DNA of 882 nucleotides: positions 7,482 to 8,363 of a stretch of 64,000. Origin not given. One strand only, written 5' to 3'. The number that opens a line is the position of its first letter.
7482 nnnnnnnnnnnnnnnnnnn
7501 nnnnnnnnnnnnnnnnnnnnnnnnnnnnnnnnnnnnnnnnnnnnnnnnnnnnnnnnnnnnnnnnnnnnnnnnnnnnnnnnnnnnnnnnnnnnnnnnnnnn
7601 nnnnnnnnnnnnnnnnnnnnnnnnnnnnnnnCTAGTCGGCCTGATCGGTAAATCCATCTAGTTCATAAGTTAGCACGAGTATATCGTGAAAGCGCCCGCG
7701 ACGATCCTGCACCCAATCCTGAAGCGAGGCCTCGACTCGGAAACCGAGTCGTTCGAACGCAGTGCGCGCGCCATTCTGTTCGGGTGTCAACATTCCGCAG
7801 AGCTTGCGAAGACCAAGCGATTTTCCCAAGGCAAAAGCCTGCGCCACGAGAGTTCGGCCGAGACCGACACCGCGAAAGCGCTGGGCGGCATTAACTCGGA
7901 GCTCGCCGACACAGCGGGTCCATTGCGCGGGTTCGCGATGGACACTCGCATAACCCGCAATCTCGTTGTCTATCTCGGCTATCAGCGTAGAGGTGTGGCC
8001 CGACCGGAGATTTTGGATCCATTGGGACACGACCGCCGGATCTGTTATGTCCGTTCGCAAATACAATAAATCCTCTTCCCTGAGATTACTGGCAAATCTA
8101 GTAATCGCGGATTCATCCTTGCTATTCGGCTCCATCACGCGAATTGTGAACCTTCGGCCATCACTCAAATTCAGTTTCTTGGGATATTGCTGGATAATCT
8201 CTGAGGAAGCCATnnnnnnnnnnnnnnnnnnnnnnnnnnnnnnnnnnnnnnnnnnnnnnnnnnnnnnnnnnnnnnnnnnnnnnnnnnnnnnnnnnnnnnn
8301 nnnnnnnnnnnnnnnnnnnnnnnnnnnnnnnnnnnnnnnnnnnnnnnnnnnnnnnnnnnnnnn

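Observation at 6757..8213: Repeated GNAT plus lipase-like hydrolase module (three GNAT paralogs, three hydrolase paralogs in 22 kb)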

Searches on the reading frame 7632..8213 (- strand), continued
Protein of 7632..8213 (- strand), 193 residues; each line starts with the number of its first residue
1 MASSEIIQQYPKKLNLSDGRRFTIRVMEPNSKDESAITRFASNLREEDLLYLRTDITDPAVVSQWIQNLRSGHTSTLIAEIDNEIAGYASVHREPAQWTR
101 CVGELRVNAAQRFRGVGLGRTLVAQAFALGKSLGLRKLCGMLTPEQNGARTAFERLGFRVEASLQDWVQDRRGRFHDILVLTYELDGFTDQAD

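Call 87: search_protein_families(library=pfam, proteins=[P0127, P0135, P0136, P0138, P0208, P0211, P0263, P0264, P0165, P0195], max_evalue=0.001)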
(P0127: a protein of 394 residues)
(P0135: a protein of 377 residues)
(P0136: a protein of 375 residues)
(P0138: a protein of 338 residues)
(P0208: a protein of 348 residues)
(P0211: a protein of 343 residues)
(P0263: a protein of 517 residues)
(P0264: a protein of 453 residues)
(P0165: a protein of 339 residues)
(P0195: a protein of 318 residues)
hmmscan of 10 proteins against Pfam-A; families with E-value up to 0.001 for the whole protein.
P0127 (394 aa): 8 families
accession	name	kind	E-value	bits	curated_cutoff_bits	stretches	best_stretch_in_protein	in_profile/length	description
PF00583.31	Acetyltransf_1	-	1.4e-21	77.4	20.7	2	258-348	24-116/116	Acetyltransferase (GNAT) family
PF13508.13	Acetyltransf_7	-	3.6e-18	66.2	27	2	72-155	6-84/84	Acetyltransferase (GNAT) domain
PF13302.13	Acetyltransf_3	-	5.3e-17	63.2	25.4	2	19-154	2-138/138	Acetyltransferase (GNAT) domain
PF13420.13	Acetyltransf_4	-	2.4e-11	44.3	24.3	2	247-360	32-146/155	Acetyltransferase (GNAT) domain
PF13673.13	Acetyltransf_10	-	1.3e-10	41.8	23.6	1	250-350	20-109/128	Acetyltransferase (GNAT) domain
PF08445.16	FR47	-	3.2e-09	37.1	22.1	0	102-156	27-80/86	FR47-like protein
PF12746.13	GNAT_acetyltran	-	5.1e-05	23.5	26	0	73-123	161-207/243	GNAT acetyltransferase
PF01853.24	MOZ_SAS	-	0.00074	19.6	32.2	0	63-122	45-103/180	MOZ/SAS family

P0135 (377 aa): 5 families
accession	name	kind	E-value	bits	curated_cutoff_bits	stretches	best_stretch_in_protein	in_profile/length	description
PF00582.32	Usp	-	6.9e-21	75.7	24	1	2-176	4-140/141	Universal stress protein family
PF00583.31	Acetyltransf_1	-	3.6e-09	37.3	20.7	1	239-336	23-116/116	Acetyltransferase (GNAT) family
PF13508.13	Acetyltransf_7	-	6.9e-06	26.8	27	1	254-337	5-83/84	Acetyltransferase (GNAT) domain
PF08445.16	FR47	-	9.5e-05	22.8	22.1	0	142-183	27-68/86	FR47-like protein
PF13420.13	Acetyltransf_4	-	0.00011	22.7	24.3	1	239-346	36-144/155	Acetyltransferase (GNAT) domain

P0136 (375 aa): 5 families
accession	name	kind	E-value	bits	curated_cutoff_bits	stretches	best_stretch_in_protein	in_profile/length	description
PF00583.31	Acetyltransf_1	-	1.1e-16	61.5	20.7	2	58-148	27-116/116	Acetyltransferase (GNAT) family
PF13508.13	Acetyltransf_7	-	3.8e-14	53.3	27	2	68-150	7-84/84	Acetyltransferase (GNAT) domain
PF13302.13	Acetyltransf_3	-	2.8e-11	44.7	25.4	1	16-149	4-138/138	Acetyltransferase (GNAT) domain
PF13673.13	Acetyltransf_10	-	2.9e-08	34.2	23.6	0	56-150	22-109/128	Acetyltransferase (GNAT) domain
PF08445.16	FR47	-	4.4e-07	30.2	22.1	0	275-331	24-80/86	FR47-like protein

P0138 (338 aa): 6 families
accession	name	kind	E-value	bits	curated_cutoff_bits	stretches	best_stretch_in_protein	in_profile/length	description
PF00583.31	Acetyltransf_1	-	1.4e-12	48.4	20.7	1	199-297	22-116/116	Acetyltransferase (GNAT) family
PF13508.13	Acetyltransf_7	-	1.5e-09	38.5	27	1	215-298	5-83/84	Acetyltransferase (GNAT) domain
PF13673.13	Acetyltransf_10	-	3.3e-08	34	23.6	1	202-299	20-109/128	Acetyltransferase (GNAT) domain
PF13420.13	Acetyltransf_4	-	2.3e-05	24.9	24.3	1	199-308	35-145/155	Acetyltransferase (GNAT) domain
PF13302.13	Acetyltransf_3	-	0.00015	22.9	25.4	1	164-298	3-138/138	Acetyltransferase (GNAT) domain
PF08445.16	FR47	-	0.001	19.5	22.1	0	246-299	27-79/86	FR47-like protein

P0208 (348 aa): 5 families
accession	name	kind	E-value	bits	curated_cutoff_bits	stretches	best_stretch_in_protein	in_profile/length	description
PF00583.31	Acetyltransf_1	-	7e-11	42.9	20.7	1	211-316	15-116/116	Acetyltransferase (GNAT) family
PF13508.13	Acetyltransf_7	-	2.1e-07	31.6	27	1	235-318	6-84/84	Acetyltransferase (GNAT) domain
PF13420.13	Acetyltransf_4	-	1e-05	26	24.3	1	222-326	39-144/155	Acetyltransferase (GNAT) domain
PF13673.13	Acetyltransf_10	-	1.4e-05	25.5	23.6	1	222-320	21-111/128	Acetyltransferase (GNAT) domain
PF13302.13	Acetyltransf_3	-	5.2e-05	24.4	25.4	1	206-317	23-138/138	Acetyltransferase (GNAT) domain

P0211 (343 aa): 3 families
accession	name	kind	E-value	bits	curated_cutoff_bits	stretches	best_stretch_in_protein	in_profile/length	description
PF00583.31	Acetyltransf_1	-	4.4e-07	30.6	20.7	1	185-271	31-116/116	Acetyltransferase (GNAT) family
PF13302.13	Acetyltransf_3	-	7.5e-05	23.9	25.4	1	137-272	2-138/138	Acetyltransferase (GNAT) domain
PF13508.13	Acetyltransf_7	-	0.00039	21.2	27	1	197-272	13-83/84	Acetyltransferase (GNAT) domain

P0263 (517 aa): 0 families

P0264 (453 aa): 4 families
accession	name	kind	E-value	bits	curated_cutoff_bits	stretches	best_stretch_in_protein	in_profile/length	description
PF00583.31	Acetyltransf_1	-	5.5e-10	40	20.7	1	71-157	31-116/116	Acetyltransferase (GNAT) family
PF13302.13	Acetyltransf_3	-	6e-05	24.2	25.4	1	57-158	33-138/138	Acetyltransferase (GNAT) domain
PF13508.13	Acetyltransf_7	-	7.7e-05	23.4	27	1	75-158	5-83/84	Acetyltransferase (GNAT) domain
PF13420.13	Acetyltransf_4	-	8.2e-05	23.1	24.3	1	62-160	38-137/155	Acetyltransferase (GNAT) domain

P0165 (339 aa): 6 families
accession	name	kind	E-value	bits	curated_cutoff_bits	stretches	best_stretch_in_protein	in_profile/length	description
PF00583.31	Acetyltransf_1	-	4.4e-14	53.2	20.7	1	104-193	30-116/116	Acetyltransferase (GNAT) family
PF13508.13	Acetyltransf_7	-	2.3e-09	37.9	27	1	112-194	6-83/84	Acetyltransferase (GNAT) domain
PF13302.13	Acetyltransf_3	-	7.8e-09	36.8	25.4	1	59-194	2-138/138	Acetyltransferase (GNAT) domain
PF13673.13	Acetyltransf_10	-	1.5e-05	25.4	23.6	1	105-195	27-109/128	Acetyltransferase (GNAT) domain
PF08445.16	FR47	-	1.8e-05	25.1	22.1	1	142-196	27-80/86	FR47-like protein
PF13420.13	Acetyltransf_4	-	0.00098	19.6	24.3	0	94-201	34-142/155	Acetyltransferase (GNAT) domain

P0195 (318 aa): 4 families
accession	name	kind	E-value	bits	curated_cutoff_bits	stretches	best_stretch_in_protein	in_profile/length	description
PF00583.31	Acetyltransf_1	-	4.8e-12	46.6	20.7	1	77-172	22-116/116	Acetyltransferase (GNAT) family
PF13508.13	Acetyltransf_7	-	4.9e-09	36.9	27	1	91-173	6-83/84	Acetyltransferase (GNAT) domain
PF13302.13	Acetyltransf_3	-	6.2e-08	33.9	25.4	1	38-173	2-138/138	Acetyltransferase (GNAT) domain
PF13673.13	Acetyltransf_10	-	2.9e-06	27.7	23.6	1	77-174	20-109/128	Acetyltransferase (GNAT) domain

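Call 88: find_encoding_contigs(protein=P0135, flank=8000, max_places=4)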
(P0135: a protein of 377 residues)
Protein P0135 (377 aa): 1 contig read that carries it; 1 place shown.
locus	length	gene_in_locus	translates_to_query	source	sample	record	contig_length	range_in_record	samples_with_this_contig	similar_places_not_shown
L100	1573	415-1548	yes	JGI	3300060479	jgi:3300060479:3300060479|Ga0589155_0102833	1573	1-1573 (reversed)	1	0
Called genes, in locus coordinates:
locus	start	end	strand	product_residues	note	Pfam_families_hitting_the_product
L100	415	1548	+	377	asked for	PF00582:Usp, PF13508:Acetyltransf_7 (faint), PF00583:Acetyltransf_1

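Call 91: find_homologous_proteins(query=L025:10001-10582:+, max_evalue=1e-20)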
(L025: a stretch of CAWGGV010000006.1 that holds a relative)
Query L025:10001-10582:+ (194 aa): 2170 proteins with E <= 1e-20 among 2670 candidates; the best 120 are listed.
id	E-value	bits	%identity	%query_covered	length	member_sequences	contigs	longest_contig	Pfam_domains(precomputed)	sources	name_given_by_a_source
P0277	1.4e-120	418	100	100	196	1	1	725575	PF13673.14,PF13420.14,PF13302.14,PF13508.14,PF00583.32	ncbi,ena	-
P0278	7.7e-97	340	82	100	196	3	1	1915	PF13673.14,PF13302.14,PF13508.14,PF00583.32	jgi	jgi:L-amino acid N-acyltransferase YncA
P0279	1.3e-94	333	83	95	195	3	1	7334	PF13673.14,PF13420.14,PF13302.14,PF13508.14,PF00583.32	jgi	-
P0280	4.2e-92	325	76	100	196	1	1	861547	PF13673.14,PF13302.14,PF13508.14,PF00583.32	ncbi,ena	-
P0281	1.2e-91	323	77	97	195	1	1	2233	PF13302.14,PF13508.14,PF00583.32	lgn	-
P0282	8.6e-91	321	76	97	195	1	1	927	PF13673.14,PF13302.14,PF13508.14,PF00583.32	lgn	-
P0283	1.7e-90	320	78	95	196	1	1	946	PF13673.14,PF13302.14,PF13508.14,PF00583.32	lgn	-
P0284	3.6e-90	319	73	100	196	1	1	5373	PF13673.14,PF13302.14,PF13508.14,PF00583.32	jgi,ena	-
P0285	7.7e-90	318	76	95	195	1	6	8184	PF13302.14,PF13508.14,PF00583.32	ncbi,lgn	-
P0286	6.5e-89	315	72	100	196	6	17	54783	PF13420.14,PF13302.14,PF13508.14,PF00583.32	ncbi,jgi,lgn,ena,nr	ncbi:MAG: GNAT family N-acetyltransferase [Gammaproteobacteria bacterium]|nr:MAG: GNAT family N-acet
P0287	9.8e-89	314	75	97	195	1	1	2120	PF13673.14,PF13420.14,PF13302.14,PF13508.14,PF00583.32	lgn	-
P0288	1.0e-88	314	75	96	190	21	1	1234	PF13673.14,PF13420.14,PF13302.14,PF13508.14,PF00583.32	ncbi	-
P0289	2.7e-88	313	76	95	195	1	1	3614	PF13302.14,PF13508.14,PF00583.32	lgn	-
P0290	3.0e-88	312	74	96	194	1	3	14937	PF13673.14,PF13420.14,PF13302.14,PF13508.14,PF00583.32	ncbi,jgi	ncbi:MAG: GNAT family N-acetyltransferase [Gammaproteobacteria bacterium]|jgi:L-amino acid N-acyltra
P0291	5.3e-88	312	73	95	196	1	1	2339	PF13302.14,PF13508.14,PF00583.32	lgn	-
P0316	3.1e-86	306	72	97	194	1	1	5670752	PF13673.14,PF13420.14,PF13302.14,PF13508.14,PF00583.32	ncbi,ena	-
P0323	1.1e-85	304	72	96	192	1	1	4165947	PF13673.14,PF13420.14,PF13302.14,PF13508.14,PF00583.32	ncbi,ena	-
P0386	4.6e-83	295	69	96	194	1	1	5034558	PF13673.14,PF13420.14,PF13302.14,PF13508.14,PF00583.32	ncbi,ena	-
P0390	5.1e-83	295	68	100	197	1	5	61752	PF13673.14,PF13302.14,PF13508.14,PF00583.32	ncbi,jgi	ncbi:MAG: L-amino acid N-acyltransferase YncA [Oceanicoccus sp.]|jgi:L-amino acid N-acyltransferase 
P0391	5.3e-83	295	69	97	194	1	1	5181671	PF13673.14,PF13420.14,PF13302.14,PF13508.14,PF00583.32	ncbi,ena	-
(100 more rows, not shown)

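Call 92: list_cluster_members(proteins=[P0316, P0323, P0386, P0391, P0390, P0280])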
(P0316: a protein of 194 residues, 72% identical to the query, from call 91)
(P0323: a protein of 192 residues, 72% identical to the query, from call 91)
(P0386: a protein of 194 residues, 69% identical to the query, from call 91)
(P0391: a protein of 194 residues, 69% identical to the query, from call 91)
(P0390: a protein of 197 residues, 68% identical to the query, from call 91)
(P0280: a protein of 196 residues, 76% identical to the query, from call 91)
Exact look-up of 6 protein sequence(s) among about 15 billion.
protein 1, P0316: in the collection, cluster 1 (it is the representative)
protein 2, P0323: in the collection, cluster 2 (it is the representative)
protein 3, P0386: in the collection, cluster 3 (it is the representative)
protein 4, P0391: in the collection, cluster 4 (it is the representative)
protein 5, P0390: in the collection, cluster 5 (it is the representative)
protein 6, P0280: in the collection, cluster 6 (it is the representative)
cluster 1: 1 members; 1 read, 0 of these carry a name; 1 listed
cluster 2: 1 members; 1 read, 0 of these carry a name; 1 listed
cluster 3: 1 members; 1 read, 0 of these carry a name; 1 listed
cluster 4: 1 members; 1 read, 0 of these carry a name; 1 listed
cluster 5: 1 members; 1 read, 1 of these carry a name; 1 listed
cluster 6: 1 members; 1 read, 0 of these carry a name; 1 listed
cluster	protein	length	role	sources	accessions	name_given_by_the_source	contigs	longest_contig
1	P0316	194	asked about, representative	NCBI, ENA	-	-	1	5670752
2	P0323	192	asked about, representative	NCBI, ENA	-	-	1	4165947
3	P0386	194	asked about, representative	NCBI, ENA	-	-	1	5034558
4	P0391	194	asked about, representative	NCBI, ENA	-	-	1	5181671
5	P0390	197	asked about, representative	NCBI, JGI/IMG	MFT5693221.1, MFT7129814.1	MAG: L-amino acid N-acyltransferase YncA [Oceanicoccus sp.] | L-amino acid N-acyltransferase YncA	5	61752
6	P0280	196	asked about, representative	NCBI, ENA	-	-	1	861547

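Call 93: find_encoding_contigs(protein=P0316, flank=6000, max_places=2)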
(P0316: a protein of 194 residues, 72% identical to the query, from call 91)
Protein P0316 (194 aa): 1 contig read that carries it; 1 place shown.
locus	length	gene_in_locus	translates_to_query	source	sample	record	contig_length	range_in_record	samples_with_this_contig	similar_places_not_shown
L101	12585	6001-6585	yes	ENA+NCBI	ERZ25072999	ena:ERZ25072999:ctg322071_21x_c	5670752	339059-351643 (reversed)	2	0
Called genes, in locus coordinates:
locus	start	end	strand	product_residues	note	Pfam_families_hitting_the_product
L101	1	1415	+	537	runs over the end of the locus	PF00070:Pyr_redox (faint), PF00743:FMO-like, PF01266:DAO (weak), PF05834:Lycopene_cycl (weak), PF07992:Pyr_redox_2, PF13450:NAD_binding_8, PF13738:Pyr_redox_3, PF13434:Lys_Orn_oxgnase (weak)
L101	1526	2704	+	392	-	PF07690:MFS_1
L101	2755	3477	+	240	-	-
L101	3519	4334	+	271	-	PF05721:PhyH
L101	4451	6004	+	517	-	PF03007:WS_DGAT_cat, PF06974:WS_DGAT_C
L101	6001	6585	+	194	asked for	PF13302:Acetyltransf_3 (weak), PF00583:Acetyltransf_1, PF13420:Acetyltransf_4 (weak), PF13673:Acetyltransf_10, PF13508:Acetyltransf_7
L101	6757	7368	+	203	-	PF00440:TetR_N, PF13305:TetR_C_33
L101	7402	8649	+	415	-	PF01494:FAD_binding_3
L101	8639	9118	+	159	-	PF13577:SnoaL_4, PF12680:SnoaL_2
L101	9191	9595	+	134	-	PF12680:SnoaL_2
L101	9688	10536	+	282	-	PF00106:adh_short, PF08659:KR, PF13561:adh_short_C2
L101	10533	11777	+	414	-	PF02308:MgtC, PF13194:DUF4010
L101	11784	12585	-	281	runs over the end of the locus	PF13622:4HBT_3, PF20789:4HBT_3C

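Call 94: find_encoding_contigs(protein=P0323, flank=6000, max_places=2)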
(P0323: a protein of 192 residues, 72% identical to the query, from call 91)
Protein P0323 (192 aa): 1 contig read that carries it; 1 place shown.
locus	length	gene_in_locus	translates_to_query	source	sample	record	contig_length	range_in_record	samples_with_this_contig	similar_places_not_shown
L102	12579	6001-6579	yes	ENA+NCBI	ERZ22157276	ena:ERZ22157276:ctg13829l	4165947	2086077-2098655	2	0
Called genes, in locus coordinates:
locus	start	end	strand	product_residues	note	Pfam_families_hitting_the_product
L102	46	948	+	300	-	PF00126:HTH_1, PF03466:LysR_substrate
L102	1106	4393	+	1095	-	PF18884:TSP3_bac (faint)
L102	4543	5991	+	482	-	PF03007:WS_DGAT_cat, PF06974:WS_DGAT_C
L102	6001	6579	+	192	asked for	PF13302:Acetyltransf_3 (weak), PF00583:Acetyltransf_1, PF13420:Acetyltransf_4, PF13673:Acetyltransf_10 (weak), PF13508:Acetyltransf_7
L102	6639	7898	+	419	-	PF00144:Beta-lactamase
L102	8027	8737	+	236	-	PF12158:DUF3592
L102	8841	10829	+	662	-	PF04542:Sigma70_r2, PF04545:Sigma70_r4 (weak), PF08281:Sigma70_r4_2 (weak), PF12796:Ank_2, PF12796:Ank_2, PF13637:Ank_4 (weak), PF00023:Ank, PF13637:Ank_4 (weak), +3 more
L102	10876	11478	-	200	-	PF01243:PNPOx_N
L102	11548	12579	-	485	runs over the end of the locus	PF04909:Amidohydro_2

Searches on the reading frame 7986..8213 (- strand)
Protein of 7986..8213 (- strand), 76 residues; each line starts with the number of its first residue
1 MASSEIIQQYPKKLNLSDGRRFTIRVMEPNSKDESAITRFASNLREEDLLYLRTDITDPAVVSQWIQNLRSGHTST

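Call 63: search_solved_structures(query=A4, max_evalue=10, show_alignments=5)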
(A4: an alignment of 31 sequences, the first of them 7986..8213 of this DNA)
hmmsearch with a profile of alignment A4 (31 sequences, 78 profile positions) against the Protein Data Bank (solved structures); distinct sequences matched with E-value up to 10: 4.
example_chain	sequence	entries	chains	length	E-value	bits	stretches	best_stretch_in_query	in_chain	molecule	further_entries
8eh2_A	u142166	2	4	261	1.1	12.4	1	47-72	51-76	SDR family oxidoreductase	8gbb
4nxy_A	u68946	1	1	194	1.5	12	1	6-47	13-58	Acyl-CoA synthetase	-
4u5y_A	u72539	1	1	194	1.5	12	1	6-47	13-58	Acyl-CoA synthetase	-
1i8i_A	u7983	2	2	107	1.8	11.8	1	12-37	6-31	EPIDERMAL GROWTH FACTOR RECEPTOR ANTIBODY MR1SCFV LIGHT CHAIN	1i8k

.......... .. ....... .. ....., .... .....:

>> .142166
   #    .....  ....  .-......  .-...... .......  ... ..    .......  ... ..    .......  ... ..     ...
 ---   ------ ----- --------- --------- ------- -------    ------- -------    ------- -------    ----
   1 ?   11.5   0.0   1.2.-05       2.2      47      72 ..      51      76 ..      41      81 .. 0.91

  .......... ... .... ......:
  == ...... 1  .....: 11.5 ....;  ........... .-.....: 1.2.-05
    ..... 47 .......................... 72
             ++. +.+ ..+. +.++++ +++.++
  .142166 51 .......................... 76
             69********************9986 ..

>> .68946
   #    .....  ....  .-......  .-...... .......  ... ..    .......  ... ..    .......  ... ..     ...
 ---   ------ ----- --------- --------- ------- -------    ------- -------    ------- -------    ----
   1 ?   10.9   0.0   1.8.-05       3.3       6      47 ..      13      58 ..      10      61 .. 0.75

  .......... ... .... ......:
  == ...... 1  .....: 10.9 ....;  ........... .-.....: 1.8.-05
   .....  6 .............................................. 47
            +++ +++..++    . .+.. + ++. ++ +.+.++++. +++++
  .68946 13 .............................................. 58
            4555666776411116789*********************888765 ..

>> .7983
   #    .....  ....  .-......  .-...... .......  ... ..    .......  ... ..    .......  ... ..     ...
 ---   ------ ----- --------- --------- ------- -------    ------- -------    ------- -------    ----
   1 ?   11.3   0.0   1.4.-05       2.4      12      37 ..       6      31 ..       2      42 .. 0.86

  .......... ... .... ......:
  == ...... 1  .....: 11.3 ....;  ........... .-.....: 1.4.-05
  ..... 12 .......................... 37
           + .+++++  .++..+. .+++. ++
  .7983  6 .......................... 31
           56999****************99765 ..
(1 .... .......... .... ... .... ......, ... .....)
